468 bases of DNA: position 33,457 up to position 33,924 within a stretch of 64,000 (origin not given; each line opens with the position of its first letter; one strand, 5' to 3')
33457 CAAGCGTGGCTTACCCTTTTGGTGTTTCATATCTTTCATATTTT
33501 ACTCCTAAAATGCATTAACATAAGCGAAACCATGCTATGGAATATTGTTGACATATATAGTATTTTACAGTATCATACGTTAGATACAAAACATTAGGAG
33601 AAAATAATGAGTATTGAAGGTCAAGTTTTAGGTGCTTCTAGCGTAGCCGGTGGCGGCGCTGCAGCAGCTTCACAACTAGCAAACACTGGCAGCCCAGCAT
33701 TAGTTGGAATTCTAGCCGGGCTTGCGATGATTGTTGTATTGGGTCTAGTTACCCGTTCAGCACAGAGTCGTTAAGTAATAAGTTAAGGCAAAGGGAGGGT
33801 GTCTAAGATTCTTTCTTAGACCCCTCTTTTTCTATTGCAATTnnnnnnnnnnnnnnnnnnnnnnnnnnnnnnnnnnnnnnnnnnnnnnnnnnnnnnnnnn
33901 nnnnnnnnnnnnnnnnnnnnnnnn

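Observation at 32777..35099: Independently transcribed 55-aa ORF that is almost nothing but a sortase sorting signal, divergent from a sortase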

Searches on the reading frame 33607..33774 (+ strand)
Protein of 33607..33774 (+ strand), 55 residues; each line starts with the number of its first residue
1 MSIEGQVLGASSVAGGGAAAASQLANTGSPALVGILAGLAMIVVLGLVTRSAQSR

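Call 3: search_protein_families(library=ncbifam, proteins=[window:33607-33774:+], max_evalue=1)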
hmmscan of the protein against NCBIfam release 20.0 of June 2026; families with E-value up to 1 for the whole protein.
window:33607-33774:+ (55 aa): 2 families
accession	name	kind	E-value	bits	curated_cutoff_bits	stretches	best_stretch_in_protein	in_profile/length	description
TIGR01167.1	LPXTG_anchor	domain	0.01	16.5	15.9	1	23-50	1-29/34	LPXTG cell wall anchor domain-containing protein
NF002722.0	PRK02565.1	equivalog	0.14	11.8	57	1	32-47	20-35/48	photosystem II reaction center protein J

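Call 4: search_protein_families(library=pfam, proteins=[window:33607-33774:+], max_evalue=1)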
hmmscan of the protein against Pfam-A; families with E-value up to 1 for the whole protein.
window:33607-33774:+ (55 aa): 0 families

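Call 5: find_homologous_proteins(query=window:33607-33771:+, max_evalue=0.01)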
Query window:33607-33771:+ (55 aa): 16 proteins with E <= 0.01 among 19 candidates.
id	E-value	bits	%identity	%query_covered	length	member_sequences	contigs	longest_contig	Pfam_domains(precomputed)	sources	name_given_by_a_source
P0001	7.8e-22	92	100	100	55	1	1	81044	-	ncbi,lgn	-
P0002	6.9e-19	83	82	100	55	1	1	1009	-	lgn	-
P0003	8.7e-18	80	82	100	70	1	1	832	-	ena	-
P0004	1.8e-17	79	80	100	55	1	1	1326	-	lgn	-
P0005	2.0e-17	79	83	96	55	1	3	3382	-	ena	-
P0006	7.0e-17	77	78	100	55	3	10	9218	-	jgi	jgi:hypothetical protein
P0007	7.7e-17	77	80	100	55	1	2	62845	-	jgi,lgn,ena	-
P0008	8.7e-17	77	80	100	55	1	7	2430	-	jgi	jgi:arginine repressor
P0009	3.5e-16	75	76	100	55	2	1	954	-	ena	-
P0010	6.2e-16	74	75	96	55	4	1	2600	-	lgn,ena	-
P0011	7.6e-15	71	73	100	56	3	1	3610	-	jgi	jgi:hypothetical protein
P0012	2.6e-14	69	76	100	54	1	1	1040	-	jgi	jgi:LPXTG-motif cell wall-anchored protein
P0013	1.0e-13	67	70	96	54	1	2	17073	-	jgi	jgi:hypothetical protein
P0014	3.0e-13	66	69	100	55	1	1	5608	-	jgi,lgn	jgi:hypothetical protein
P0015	1.1e-12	64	67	100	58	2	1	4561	-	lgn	-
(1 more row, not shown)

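Call 7: find_related_loci(query=A1, collection=genome_contigs, flank=4000)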
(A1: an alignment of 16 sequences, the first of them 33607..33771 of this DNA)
Query A1 (55 aa) in genome_contigs; peptide patterns used: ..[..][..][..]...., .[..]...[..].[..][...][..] (x = any residue, [..] = any of these).
47 stretches matched a pattern; 6 encode a relative of the query (tblastn E <= 1e-3); 6 distinct loci.
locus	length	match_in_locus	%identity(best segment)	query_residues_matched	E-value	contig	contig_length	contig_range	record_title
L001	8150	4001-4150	60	1-50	5e-15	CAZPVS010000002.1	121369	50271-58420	MAG TPA_asm: uncultured Candidatus Saccharibacteria bacterium isolate SRP329715_co1_113 genome assembly, contig: NODE_14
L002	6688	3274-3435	69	1-55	6e-15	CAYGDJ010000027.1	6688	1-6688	MAG TPA_asm: uncultured Candidatus Saccharibacteria bacterium isolate ERP113451_co3_423 genome assembly, contig: NODE_10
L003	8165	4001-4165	67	1-55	3e-12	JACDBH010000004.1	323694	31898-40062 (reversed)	MAG: Candidatus Saccharibacteria bacterium isolate MGR_bin277 SD2897-2912_k127_4239685, whole genome shotgun sequence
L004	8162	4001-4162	44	1-54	1e-10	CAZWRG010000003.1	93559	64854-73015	MAG TPA_asm: uncultured Candidatus Saccharibacteria bacterium isolate SRP144015_co1_33 genome assembly, contig: NODE_122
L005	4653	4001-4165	58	1-55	1e-9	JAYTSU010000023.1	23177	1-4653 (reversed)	MAG: Candidatus Saccharibacteria bacterium isolate GFS_5273 GFS_5273_22, whole genome shotgun sequence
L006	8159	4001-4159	49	1-53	6e-7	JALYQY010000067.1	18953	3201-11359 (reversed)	MAG: bacterium isolate MDV bin75 SD1454-56_k127_1998056, whole genome shotgun sequence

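Call 10: find_related_loci(query=A1, collection=metagenome_contigs, flank=3000)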
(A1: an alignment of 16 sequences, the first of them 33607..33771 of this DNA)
Query A1 (55 aa) in metagenome_contigs; peptide patterns used: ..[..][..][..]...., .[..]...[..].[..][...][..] (x = any residue, [..] = any of these).
79 stretches matched a pattern; 4 encode a relative of the query (tblastn E <= 1e-3); 4 distinct loci.
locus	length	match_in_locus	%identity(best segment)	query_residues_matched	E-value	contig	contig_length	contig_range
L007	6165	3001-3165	80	1-55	2e-19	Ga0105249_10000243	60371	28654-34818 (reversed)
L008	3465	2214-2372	77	1-53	5e-18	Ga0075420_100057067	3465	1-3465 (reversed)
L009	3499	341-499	77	1-53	5e-18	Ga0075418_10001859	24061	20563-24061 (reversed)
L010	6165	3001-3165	71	1-55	2e-21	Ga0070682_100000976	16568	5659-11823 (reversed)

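Call 14: search_protein_families(library=padloc, proteins=[window:33607-33774:+], max_evalue=0.1)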
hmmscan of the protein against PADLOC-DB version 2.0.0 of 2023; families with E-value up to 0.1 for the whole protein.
window:33607-33774:+ (55 aa): 0 families

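Call 22: search_protein_representatives(alignment_id=A1)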
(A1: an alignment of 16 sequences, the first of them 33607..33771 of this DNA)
Query: 16 sequences, 55 profile positions. Proteins with E-value up to 0.001 (for the whole library): 17; up to 1e-10: 7; up to 1e-30: 0. The best 17 are listed.
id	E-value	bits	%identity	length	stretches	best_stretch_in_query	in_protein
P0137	5.5e-23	96.8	-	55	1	1-55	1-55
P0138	2.9e-19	84.8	-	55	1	1-54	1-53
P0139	1.8e-18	82.3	-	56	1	1-51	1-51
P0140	2.4e-14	69.1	-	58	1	1-55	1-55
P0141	3.1e-12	62.3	-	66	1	1-54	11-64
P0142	4.3e-12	61.9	-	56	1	1-55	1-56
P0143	8.9e-11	57.7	-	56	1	1-54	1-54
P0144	1.7e-08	50.4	-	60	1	1-51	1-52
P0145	4.3e-07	45.9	-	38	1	24-55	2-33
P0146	5.7e-07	45.5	-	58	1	1-55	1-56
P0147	3.3e-05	39.8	-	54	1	1-55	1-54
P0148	4.4e-05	39.4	-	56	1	1-53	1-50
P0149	7.5e-05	38.7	-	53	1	1-53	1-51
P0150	9.6e-05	38.3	-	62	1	1-54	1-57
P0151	1.4e-04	37.9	-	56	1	1-54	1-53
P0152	4.3e-04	36.3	-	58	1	1-52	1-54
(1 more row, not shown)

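Call 54: find_homologous_proteins(query=A4, max_evalue=0.001)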
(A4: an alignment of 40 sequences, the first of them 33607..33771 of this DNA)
Query A4 (40 sequences) (55 aa, profile of the alignment): 50 proteins with E <= 0.001 among 8000 candidates.
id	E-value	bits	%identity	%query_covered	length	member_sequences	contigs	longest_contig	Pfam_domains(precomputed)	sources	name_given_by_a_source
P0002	1.2e-23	101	82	100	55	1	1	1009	-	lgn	-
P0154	1.7e-22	97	73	100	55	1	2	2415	-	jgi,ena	jgi:hypothetical protein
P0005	2.9e-22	96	83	96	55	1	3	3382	-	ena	-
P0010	2.9e-22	96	75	96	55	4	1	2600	-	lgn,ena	-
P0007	4.2e-22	96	80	100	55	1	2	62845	-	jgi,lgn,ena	-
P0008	5.5e-22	95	80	100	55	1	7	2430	-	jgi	jgi:arginine repressor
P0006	9.5e-22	95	78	100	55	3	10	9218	-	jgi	jgi:hypothetical protein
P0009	1.0e-21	94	76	100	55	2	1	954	-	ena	-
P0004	1.4e-21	94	80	100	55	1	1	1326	-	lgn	-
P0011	1.8e-21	94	73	100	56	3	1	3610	-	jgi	jgi:hypothetical protein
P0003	2.4e-21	93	82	100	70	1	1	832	-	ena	-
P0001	2.7e-21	93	100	100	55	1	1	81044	-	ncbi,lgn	-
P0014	4.6e-21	92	69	100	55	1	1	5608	-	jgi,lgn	jgi:hypothetical protein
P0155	4.6e-21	92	67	100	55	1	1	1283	-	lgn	-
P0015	8.8e-21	92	67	100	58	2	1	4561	-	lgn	-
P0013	3.6e-19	86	70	96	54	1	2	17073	-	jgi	jgi:hypothetical protein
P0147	1.8e-12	65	39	98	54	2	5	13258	-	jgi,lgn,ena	-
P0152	1.8e-12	65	-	-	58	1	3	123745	-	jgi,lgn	jgi:LPXTG-motif cell wall-anchored protein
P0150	9.9e-12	63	40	91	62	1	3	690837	-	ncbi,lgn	-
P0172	1.9e-10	58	62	38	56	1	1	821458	-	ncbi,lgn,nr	ncbi:MAG: hypothetical protein JWO41_232 [Candidatus Saccharibacteria bacterium]|nr:hypothetical pro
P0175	2.1e-9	55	33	100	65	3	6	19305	-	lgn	-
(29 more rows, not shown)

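Call 56: search_protein_families(library=ncbifam, alignment_id=A4, max_evalue=1)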
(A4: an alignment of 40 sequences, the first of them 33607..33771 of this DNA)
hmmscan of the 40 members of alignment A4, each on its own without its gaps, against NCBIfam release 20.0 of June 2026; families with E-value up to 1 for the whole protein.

A. member 1, window:33607-33771:+ (55 aa): 2 families
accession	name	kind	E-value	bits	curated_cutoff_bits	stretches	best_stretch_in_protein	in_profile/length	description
TIGR01167.1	LPXTG_anchor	domain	0.01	16.5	15.9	1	23-50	1-29/34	LPXTG cell wall anchor domain-containing protein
NF002722.0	PRK02565.1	equivalog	0.14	11.8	57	1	32-47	20-35/48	photosystem II reaction center protein J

B. families by the number of members that match (of 40 scanned): 35 families (the first 25 are shown)
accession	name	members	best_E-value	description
TIGR01167.1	LPXTG_anchor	28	2.4e-05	LPXTG cell wall anchor domain-containing protein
NF058583.1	LAXTG_small_WW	23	0.00025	LAXTG motif-containing small protein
NF047839.1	PspM_Rv2743c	5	0.028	phage shock envelope stress response protein PspM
NF041738.1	GG_III-CTERM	4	0.01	GGIII-like transmembrane region-containing protein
NF058582.1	Microco_LAVTG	2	0.0036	LAVTG motif-containing sortase-dependent surface protein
NF001680.0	PRK00441.1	2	0.014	arginine repressor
NF002129.0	PRK00965.1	2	0.027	tetrahydromethanopterin S-methyltransferase subunit B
NF001907.1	PRK00665.1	2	0.038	cytochrome b6-f complex subunit V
NF046070.1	PyrdoxPyrvTramin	2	0.039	pyridoxamine--pyruvate transaminase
NF002722.0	PRK02565.1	2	0.14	photosystem II reaction center protein J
TIGR04086.1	TIGR04086_membr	1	9.3e-05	TIGR04086 family membrane protein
NF040748.1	reduct_selen_A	1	0.015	glycine/sarcosine/betaine reductase complex selenoprotein A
NF052375.1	antisigma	1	0.015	anti-sigma factor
NF058595.1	invert_tail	1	0.015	lipo-invert putative C-terminal anchoring domain-containing protein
NF058618.1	transduce_GlnX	1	0.019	GlnX family signal transduction membrane protein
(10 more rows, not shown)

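Call 58: search_protein_families(library=ncbifam, proteins=[P0007, P0006, P0013, P0139, P0147, P0150, P0175, P0152, P0172, P0143], max_evalue=1)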
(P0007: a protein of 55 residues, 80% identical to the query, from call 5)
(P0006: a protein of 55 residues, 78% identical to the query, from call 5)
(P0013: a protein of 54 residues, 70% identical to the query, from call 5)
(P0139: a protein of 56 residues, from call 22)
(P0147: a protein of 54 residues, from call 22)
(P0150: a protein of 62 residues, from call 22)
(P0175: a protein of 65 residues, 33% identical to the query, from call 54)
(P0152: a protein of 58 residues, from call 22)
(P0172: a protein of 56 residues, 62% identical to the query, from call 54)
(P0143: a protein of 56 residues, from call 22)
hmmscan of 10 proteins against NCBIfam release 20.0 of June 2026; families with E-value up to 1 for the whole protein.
P0007 (55 aa): 2 families
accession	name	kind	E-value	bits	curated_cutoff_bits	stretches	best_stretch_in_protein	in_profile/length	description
TIGR01167.1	LPXTG_anchor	domain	0.092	13.5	15.9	1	24-50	2-29/34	LPXTG cell wall anchor domain-containing protein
NF058583.1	LAXTG_small_WW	exception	0.14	11.8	65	1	11-55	8-49/54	LAXTG motif-containing small protein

P0006 (55 aa): 2 families
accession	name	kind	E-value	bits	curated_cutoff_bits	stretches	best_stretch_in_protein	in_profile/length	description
NF001680.0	PRK00441.1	equivalog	0.034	14.2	184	1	10-47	95-132/150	arginine repressor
TIGR01167.1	LPXTG_anchor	domain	0.17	12.6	15.9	1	26-50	4-29/34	LPXTG cell wall anchor domain-containing protein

P0013 (54 aa): 2 families
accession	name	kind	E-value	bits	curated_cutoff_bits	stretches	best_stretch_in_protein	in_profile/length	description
NF050168.1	Rv1157c_Cterm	domain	0.04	13.7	70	1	9-41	83-116/137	Rv1157c family protein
TIGR01167.1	LPXTG_anchor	domain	0.21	12.3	15.9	1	24-50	2-29/34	LPXTG cell wall anchor domain-containing protein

P0139 (56 aa): 0 families

P0147 (54 aa): 4 families
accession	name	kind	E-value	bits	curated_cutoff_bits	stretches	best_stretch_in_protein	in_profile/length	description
NF047839.1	PspM_Rv2743c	equivalog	0.028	14.3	80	1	6-52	17-63/220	phage shock envelope stress response protein PspM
TIGR01167.1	LPXTG_anchor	domain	0.062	14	15.9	1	23-54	2-34/34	LPXTG cell wall anchor domain-containing protein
NF058583.1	LAXTG_small_WW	exception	0.3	10.8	65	1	12-48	10-43/54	LAXTG motif-containing small protein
TIGR02595.1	PEP_CTERM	domain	0.68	10.9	16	1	33-53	4-24/24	PEP-CTERM sorting domain-containing protein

P0150 (62 aa): 5 families
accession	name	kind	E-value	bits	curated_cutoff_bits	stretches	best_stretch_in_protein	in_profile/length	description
NF002129.0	PRK00965.1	equivalog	0.027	14.6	113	1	24-55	70-101/108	tetrahydromethanopterin S-methyltransferase subunit B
NF046070.1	PyrdoxPyrvTramin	equivalog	0.039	12.8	600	1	8-59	166-217/369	pyridoxamine--pyruvate transaminase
TIGR01167.1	LPXTG_anchor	domain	0.067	13.9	15.9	1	27-54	2-30/34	LPXTG cell wall anchor domain-containing protein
NF058583.1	LAXTG_small_WW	exception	0.46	10.2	65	1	15-57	10-48/54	LAXTG motif-containing small protein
NF047839.1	PspM_Rv2743c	equivalog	0.79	9.6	80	1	10-57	20-67/220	phage shock envelope stress response protein PspM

P0175 (65 aa): 3 families
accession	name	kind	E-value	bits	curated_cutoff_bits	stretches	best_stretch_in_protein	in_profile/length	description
TIGR01167.1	LPXTG_anchor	domain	0.0032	18.1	15.9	1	28-57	1-31/34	LPXTG cell wall anchor domain-containing protein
NF053819.1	EF0750_LPXTG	subfamily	0.043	14.3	47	1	22-56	66-100/105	EF2685/EF0750 family sortase-dependent surface protein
NF033846.1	Rumino_NPXTG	domain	0.084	13.2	23.5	1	30-54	2-26/30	NPXTG-anchored protein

P0152 (58 aa): 5 families
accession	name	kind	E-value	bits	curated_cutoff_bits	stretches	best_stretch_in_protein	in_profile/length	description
TIGR01167.1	LPXTG_anchor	domain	0.0019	18.8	15.9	1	24-55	4-32/34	LPXTG cell wall anchor domain-containing protein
NF058618.1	transduce_GlnX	subfamily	0.019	14.2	250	1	20-57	166-206/413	GlnX family signal transduction membrane protein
NF058583.1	LAXTG_small_WW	exception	0.025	14.2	65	1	12-54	10-49/54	LAXTG motif-containing small protein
TIGR01478.1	STEVOR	paralog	0.11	11.6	166.65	1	10-56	250-295/308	STEVOR family variant surface protein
NF047839.1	PspM_Rv2743c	equivalog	0.13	12.2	80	1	6-54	17-64/220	phage shock envelope stress response protein PspM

P0172 (56 aa): 4 families
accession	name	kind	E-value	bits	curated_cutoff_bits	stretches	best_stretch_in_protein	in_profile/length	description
NF058583.1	LAXTG_small_WW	exception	0.006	16.2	65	1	9-53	6-51/54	LAXTG motif-containing small protein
TIGR03501.1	GlyGly_CTERM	domain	0.044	14.6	15.5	1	33-50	3-20/22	GlyGly-CTERM sorting domain-containing protein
TIGR03901.2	MYXO-CTERM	domain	0.11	12.9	20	1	34-50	15-32/34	MYXO-CTERM sorting domain-containing protein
TIGR04211.1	SH3_and_anchor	equivalog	0.2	11.2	65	1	22-50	159-187/198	TIGR04211 family SH3 domain-containing protein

P0143 (56 aa): 2 families
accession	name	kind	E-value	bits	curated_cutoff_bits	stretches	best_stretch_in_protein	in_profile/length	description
NF041738.1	GG_III-CTERM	domain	0.031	14.2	22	1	31-51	2-23/28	GGIII-like transmembrane region-containing protein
TIGR01167.1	LPXTG_anchor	domain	0.078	13.7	15.9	1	26-55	7-34/34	LPXTG cell wall anchor domain-containing protein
